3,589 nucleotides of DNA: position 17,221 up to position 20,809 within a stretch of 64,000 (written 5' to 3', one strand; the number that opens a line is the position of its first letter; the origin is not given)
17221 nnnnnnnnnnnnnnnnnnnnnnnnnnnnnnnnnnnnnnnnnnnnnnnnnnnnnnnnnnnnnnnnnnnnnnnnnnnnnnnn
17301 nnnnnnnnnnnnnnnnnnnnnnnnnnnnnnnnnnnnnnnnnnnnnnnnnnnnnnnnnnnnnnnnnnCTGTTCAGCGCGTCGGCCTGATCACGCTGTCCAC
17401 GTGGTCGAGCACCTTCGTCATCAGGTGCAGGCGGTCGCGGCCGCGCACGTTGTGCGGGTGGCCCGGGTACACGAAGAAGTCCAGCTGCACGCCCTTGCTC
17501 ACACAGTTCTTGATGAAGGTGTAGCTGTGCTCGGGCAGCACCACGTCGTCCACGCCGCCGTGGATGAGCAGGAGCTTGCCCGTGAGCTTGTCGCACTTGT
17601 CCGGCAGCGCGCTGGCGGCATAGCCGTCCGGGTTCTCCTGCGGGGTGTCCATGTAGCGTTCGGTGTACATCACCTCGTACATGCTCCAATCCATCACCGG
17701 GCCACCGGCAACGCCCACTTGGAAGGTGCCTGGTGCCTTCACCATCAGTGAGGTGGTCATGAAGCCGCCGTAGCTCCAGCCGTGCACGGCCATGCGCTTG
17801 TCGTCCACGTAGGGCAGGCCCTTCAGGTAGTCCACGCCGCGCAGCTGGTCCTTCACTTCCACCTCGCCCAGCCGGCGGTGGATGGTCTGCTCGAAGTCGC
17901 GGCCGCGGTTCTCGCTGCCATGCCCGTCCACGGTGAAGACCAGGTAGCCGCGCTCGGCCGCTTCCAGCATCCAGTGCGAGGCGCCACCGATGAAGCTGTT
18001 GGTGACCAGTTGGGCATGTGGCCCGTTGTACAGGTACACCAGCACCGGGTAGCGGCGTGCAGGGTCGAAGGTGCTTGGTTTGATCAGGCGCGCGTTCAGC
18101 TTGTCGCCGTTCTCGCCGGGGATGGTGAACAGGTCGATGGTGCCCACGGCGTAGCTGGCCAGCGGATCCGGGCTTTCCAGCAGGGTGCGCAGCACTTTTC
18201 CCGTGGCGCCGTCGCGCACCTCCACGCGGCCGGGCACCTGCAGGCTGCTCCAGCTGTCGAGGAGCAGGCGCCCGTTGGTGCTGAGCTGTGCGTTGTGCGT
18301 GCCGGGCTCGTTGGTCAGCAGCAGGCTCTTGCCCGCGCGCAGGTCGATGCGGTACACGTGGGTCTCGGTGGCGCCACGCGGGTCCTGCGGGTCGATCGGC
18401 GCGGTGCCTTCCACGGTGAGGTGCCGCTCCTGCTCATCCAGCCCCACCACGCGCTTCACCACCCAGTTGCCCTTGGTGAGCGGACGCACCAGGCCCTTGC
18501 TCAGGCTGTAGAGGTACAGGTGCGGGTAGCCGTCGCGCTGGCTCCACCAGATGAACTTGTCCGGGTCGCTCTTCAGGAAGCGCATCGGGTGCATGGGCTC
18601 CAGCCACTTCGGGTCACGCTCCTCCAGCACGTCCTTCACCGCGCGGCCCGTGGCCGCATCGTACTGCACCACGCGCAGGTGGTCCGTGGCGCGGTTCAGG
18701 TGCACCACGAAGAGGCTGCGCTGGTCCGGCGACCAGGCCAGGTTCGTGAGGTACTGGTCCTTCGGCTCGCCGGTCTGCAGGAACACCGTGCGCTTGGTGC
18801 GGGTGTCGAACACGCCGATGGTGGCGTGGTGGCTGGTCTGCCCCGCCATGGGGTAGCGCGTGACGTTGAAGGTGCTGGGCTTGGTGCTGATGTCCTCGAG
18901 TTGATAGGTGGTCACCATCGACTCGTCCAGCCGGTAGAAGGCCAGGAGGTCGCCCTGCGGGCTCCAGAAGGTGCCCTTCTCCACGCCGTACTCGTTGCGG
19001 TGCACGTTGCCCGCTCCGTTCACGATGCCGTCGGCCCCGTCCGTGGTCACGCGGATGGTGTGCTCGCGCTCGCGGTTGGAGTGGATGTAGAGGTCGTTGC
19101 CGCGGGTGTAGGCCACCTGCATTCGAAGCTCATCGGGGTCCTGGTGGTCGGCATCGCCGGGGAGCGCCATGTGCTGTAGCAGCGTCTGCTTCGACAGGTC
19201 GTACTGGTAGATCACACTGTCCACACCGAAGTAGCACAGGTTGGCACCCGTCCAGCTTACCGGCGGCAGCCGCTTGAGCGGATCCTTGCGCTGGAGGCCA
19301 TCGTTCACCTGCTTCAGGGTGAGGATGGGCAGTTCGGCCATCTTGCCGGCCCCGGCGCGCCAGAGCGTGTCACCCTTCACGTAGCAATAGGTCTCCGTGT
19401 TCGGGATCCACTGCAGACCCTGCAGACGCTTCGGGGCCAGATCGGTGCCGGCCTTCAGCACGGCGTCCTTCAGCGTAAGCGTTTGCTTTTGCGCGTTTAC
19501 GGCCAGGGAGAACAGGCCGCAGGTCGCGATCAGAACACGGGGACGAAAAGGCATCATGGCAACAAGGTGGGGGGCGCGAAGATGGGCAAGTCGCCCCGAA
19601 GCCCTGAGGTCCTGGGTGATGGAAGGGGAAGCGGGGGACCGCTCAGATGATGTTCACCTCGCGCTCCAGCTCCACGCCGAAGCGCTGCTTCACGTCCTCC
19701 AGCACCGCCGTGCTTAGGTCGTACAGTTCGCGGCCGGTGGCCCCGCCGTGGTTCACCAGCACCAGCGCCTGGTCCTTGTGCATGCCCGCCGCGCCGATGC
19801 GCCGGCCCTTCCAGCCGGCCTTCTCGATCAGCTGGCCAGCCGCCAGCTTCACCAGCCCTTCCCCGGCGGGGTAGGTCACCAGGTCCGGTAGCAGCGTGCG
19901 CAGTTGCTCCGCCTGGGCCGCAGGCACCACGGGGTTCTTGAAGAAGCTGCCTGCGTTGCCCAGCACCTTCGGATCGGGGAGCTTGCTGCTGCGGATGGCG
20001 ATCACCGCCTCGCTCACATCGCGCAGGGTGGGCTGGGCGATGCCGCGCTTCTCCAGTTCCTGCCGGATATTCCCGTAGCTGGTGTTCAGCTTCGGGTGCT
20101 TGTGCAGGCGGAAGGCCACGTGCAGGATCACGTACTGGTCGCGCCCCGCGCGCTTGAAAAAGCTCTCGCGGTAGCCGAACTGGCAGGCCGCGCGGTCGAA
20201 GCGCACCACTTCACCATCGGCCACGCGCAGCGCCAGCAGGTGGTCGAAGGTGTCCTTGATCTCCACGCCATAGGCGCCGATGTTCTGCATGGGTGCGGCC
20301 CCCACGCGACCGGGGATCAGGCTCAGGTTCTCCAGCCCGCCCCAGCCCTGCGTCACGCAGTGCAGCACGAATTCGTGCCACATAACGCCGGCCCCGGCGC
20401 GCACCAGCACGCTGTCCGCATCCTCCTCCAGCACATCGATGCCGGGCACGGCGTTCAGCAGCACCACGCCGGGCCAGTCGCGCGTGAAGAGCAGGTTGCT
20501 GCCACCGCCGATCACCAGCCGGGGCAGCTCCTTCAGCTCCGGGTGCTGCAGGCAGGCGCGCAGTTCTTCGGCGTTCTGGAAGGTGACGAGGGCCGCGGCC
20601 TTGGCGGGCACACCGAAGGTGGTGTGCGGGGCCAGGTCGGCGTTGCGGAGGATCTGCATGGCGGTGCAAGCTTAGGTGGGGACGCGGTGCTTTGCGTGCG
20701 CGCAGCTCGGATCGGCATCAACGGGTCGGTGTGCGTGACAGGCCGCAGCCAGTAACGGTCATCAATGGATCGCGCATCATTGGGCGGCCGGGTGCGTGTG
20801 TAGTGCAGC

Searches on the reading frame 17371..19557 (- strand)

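Call 81: search_protein_families(library=pfam, proteins=[window:17371-19557:-], max_evalue=0.00001)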
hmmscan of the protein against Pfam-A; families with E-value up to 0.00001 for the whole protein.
window:17371-19557:- (728 aa): 4 families
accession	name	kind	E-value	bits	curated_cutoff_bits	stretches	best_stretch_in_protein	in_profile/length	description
PF00930.27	DPPIV_N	-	6.1e-71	239.4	22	1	145-442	54-353/354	Dipeptidyl peptidase IV (DPP IV) N-terminal region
PF00326.27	Peptidase_S9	-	5.8e-48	163.6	22.6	1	533-724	10-210/213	Prolyl oligopeptidase family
PF02129.25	Peptidase_S15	-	5.3e-07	30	23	1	484-632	2-139/262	X-Pro dipeptidyl-peptidase (S15 family)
PF12146.15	Hydrolase_4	-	6.9e-06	26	27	0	651-703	183-233/239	Serine aminopeptidase, S33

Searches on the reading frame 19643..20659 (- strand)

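Call 81: search_protein_families(library=pfam, proteins=[window:19643-20659:-], max_evalue=0.00001)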
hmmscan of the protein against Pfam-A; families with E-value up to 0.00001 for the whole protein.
window:19643-20659:- (338 aa): 2 families
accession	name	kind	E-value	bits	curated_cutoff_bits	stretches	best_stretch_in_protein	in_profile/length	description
PF02873.21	MurB_C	-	1.6e-27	96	27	1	215-338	2-99/99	UDP-N-acetylenolpyruvoylglucosamine reductase, C-terminal domain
PF01565.28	FAD_binding_4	-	1.4e-21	77.1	26.4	1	22-154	2-138/139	FAD binding domain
